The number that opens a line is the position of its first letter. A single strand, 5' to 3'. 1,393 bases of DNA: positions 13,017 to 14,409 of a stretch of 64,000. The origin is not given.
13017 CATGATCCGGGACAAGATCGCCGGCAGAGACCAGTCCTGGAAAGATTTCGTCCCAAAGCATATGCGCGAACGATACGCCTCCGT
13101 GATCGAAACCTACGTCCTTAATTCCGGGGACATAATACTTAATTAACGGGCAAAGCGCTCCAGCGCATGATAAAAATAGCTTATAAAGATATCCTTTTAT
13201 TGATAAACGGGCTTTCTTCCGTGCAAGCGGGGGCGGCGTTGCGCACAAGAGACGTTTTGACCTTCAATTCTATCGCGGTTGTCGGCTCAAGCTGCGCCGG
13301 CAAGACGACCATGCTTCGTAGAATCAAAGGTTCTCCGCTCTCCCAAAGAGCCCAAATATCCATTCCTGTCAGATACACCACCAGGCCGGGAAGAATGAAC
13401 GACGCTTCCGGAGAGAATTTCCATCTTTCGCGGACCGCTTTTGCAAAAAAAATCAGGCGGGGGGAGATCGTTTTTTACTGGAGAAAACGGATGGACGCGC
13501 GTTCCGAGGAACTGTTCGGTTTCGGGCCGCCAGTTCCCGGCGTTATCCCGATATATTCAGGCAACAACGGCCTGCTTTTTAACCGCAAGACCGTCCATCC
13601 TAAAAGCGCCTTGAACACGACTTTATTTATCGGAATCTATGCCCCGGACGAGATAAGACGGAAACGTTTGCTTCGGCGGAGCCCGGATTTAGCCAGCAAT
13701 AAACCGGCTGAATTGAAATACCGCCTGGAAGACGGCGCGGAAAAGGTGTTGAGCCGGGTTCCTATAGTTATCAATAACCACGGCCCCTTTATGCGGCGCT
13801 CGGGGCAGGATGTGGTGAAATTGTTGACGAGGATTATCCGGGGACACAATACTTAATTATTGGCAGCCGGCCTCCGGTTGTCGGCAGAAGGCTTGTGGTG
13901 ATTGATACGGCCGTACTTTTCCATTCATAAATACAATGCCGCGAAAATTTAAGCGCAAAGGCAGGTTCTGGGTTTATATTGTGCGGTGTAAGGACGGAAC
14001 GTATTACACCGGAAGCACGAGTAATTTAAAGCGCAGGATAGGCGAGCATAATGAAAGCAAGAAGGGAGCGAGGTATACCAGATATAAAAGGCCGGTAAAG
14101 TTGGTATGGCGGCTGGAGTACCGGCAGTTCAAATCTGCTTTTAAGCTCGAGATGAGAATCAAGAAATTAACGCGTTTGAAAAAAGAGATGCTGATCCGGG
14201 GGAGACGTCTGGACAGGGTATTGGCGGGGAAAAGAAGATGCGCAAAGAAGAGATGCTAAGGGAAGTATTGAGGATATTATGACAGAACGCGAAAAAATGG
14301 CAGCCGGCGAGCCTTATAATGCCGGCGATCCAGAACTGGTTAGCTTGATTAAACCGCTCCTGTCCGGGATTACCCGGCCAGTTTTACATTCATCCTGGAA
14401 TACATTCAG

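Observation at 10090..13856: Promoter-led five-gene cassette: sulfotransferase, cysteine desulfurase, APS kinase, NadM-like nucleotidyltransferase, PhnN-like kinase. PAPS module without an ATP sulfurylase.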

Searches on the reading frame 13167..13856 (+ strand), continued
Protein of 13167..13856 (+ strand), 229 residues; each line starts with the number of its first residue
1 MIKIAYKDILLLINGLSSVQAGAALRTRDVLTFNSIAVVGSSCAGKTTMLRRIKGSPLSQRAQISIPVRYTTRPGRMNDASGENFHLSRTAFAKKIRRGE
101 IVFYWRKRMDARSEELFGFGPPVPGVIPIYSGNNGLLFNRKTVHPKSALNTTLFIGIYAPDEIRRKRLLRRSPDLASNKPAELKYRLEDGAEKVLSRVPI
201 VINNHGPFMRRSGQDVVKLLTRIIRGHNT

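Call 44: find_encoding_contigs(protein=P0036, flank=10000, max_places=1)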
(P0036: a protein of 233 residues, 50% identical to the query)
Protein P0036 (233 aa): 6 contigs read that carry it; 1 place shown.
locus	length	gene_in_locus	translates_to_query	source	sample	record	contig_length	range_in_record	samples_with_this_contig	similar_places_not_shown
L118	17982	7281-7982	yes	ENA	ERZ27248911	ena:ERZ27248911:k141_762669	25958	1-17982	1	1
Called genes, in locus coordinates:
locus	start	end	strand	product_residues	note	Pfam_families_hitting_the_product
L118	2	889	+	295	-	?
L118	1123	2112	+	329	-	PF04055:Radical_SAM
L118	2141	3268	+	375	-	PF01041:DegT_DnrJ_EryC1, PF00266:Aminotran_5, PF01053:Cys_Met_Meta_PP, PF01212:Beta_elim_lyase (weak)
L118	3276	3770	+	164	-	PF19480:DUF6016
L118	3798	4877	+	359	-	PF04055:Radical_SAM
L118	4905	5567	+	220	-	PF13489:Methyltransf_23, PF01209:Ubie_methyltran, PF02353:CMAS (weak), PF05175:MTS (weak), PF13847:Methyltransf_31, PF08241:Methyltransf_11, PF08242:Methyltransf_12, PF13649:Methyltransf_25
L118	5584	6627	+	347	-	PF04055:Radical_SAM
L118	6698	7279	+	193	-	PF01467:CTP_transf_like (weak)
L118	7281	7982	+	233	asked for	-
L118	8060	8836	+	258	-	-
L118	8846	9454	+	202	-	PF01583:APS_kinase, PF13238:AAA_18 (weak), PF13671:AAA_33 (weak)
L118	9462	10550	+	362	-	PF04055:Radical_SAM, PF13186:SPASM (weak)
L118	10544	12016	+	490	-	PF13231:PMT_2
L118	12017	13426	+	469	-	PF00202:Aminotran_3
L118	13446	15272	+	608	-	-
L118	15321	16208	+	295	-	PF00892:EamA, PF03151:TPT (weak)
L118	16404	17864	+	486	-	PF04055:Radical_SAM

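Call 80: find_encoding_contigs(protein=P0035, flank=10000, max_places=1)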
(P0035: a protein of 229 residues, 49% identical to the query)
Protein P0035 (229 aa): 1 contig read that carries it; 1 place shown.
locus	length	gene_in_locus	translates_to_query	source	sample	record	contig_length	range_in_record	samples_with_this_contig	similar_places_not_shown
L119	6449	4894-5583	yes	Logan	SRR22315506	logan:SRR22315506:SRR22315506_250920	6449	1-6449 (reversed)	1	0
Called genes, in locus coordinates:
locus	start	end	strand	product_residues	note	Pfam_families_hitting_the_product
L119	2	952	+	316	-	?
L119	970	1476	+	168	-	PF19480:DUF6016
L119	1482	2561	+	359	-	PF04055:Radical_SAM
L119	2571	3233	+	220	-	PF05175:MTS (weak), PF13489:Methyltransf_23, PF13847:Methyltransf_31, PF08241:Methyltransf_11, PF08242:Methyltransf_12, PF13649:Methyltransf_25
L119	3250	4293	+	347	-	PF04055:Radical_SAM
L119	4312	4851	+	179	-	-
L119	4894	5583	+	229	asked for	-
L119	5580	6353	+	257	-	-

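Call 81: find_encoding_contigs(protein=P0037, flank=10000, max_places=1)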
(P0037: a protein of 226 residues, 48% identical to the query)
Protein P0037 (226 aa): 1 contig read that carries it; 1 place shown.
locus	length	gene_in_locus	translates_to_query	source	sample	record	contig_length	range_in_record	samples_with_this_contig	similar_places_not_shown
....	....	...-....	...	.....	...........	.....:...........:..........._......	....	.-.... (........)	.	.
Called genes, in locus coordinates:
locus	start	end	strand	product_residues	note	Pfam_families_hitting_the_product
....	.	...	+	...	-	?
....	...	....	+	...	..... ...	-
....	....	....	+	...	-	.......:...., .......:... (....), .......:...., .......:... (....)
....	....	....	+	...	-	-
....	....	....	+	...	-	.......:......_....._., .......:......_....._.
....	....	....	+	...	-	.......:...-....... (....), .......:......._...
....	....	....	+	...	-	?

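Call 83: search_protein_families(library=ncbifam, alignment_id=A2, max_evalue=0.001)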
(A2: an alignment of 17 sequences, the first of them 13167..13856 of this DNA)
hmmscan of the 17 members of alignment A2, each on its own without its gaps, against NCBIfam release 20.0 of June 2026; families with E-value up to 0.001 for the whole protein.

A. member 1, window:13167-13856:+ (229 aa): 2 families
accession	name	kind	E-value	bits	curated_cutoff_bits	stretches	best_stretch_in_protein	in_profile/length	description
TIGR02322.1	phosphon_PhnN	equivalog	8.3e-10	38.6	156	1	36-221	4-177/179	phosphonate metabolism protein/1,5-bisphosphokinase (PRPP-forming) PhnN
TIGR03263.1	guanyl_kin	equivalog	2.4e-06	27.3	160.45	1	36-103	4-68/180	guanylate kinase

B. families by the number of members that match (of 17 scanned): 6 families
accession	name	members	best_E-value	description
TIGR02322.1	phosphon_PhnN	17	8.9e-14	phosphonate metabolism protein/1,5-bisphosphokinase (PRPP-forming) PhnN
TIGR03263.1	guanyl_kin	15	1.3e-08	guanylate kinase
NF007485.0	PRK10078.1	11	6.8e-07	ribose 1,5-bisphosphokinase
TIGR03608.1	L_ocin_972_ABC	3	0.00027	putative bacteriocin export ABC transporter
NF011325.0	PRK14738.1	1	0.00028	guanylate kinase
NF050039.1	sacti_exp_GggC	1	0.00056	streptosactin export ABC transporter GggC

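Call 84: search_protein_families(library=ncbifam, proteins=[L118:8846-9454:+, L116:8768-9328:+], max_evalue=1e-10)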
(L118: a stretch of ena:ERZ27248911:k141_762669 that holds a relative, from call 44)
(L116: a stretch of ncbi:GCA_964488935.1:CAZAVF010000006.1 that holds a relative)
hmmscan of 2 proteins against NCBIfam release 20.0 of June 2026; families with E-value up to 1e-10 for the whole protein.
L118:8846-9454:+ (202 aa): 6 families
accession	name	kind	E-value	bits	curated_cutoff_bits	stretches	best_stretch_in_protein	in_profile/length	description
NF003013.0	PRK03846.1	subfamily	3e-66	222.9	163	1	8-194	14-200/202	adenylyl-sulfate kinase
TIGR00455.1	apsK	equivalog_domain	2.3e-64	216.4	138.7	1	9-188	5-184/184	adenylyl-sulfate kinase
NF004035.0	PRK05506.1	subfamily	5.1e-64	216.6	715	1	5-192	443-630/632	bifunctional sulfate adenylyltransferase subunit 1/adenylylsulfate kinase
NF004040.0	PRK05537.1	equivalog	5.5e-51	173.7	669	1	19-195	393-571/572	bifunctional sulfate adenylyltransferase/adenylylsulfate kinase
NF002059.0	PRK00889.1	subfamily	2.9e-50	170.4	244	1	19-194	2-175/177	adenylyl-sulfate kinase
NF004041.0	PRK05541.1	subfamily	2.1e-36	125.6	127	1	19-187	4-169/176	adenylyl-sulfate kinase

L116:8768-9328:+ (186 aa): 6 families
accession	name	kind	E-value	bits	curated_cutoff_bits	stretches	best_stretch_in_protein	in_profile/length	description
TIGR00455.1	apsK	equivalog_domain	2.2e-47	161.1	138.7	1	5-172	15-183/184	adenylyl-sulfate kinase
NF003013.0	PRK03846.1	subfamily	2.8e-43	148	163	1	5-174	25-195/202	adenylyl-sulfate kinase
NF004035.0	PRK05506.1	subfamily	3.6e-43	147.8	715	1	5-175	457-628/632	bifunctional sulfate adenylyltransferase subunit 1/adenylylsulfate kinase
NF004041.0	PRK05541.1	subfamily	2.1e-40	138.6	127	1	4-175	3-172/176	adenylyl-sulfate kinase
NF004040.0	PRK05537.1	equivalog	3.5e-37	128.1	669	1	5-173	393-564/572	bifunctional sulfate adenylyltransferase/adenylylsulfate kinase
NF002059.0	PRK00889.1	subfamily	2.1e-35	122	244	1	5-174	2-170/177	adenylyl-sulfate kinase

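Call 92: search_protein_families(library=padloc, proteins=[window:13167-13856:+], max_evalue=0.01)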
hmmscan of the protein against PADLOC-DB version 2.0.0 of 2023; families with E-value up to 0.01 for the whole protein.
window:13167-13856:+ (229 aa): 0 families

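Call 93: search_protein_families(library=phrogs, proteins=[window:13167-13856:+], max_evalue=0.001)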
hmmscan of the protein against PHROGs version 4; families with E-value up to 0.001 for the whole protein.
window:13167-13856:+ (229 aa): 1 family
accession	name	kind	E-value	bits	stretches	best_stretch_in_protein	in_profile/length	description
phrog_1815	-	other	1.1e-07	33.3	1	37-104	7-70/197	guanylate kinase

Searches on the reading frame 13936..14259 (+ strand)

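Call 3: search_protein_families(library=pfam, proteins=[window:13936-14259:+], max_evalue=0.1)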
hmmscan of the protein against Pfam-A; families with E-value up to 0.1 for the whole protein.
window:13936-14259:+ (107 aa): 2 families
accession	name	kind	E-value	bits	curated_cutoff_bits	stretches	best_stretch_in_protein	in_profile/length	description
PF01541.30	GIY-YIG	-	2.5e-17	63.4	22.6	1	11-82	2-75/78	GIY-YIG catalytic domain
PF10544.15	T5orf172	-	0.003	18.5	20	1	23-78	16-66/101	T5orf172 domain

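Call 4: search_protein_families(library=ncbifam, proteins=[window:13936-14259:+], max_evalue=0.1)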
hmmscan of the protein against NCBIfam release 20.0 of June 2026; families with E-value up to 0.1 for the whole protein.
window:13936-14259:+ (107 aa): 1 family
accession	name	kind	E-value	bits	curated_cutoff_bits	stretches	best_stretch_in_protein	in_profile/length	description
TIGR01453.1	grpIintron_endo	subfamily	0.0016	18.5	56.05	1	13-43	4-36/215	group I intron endonuclease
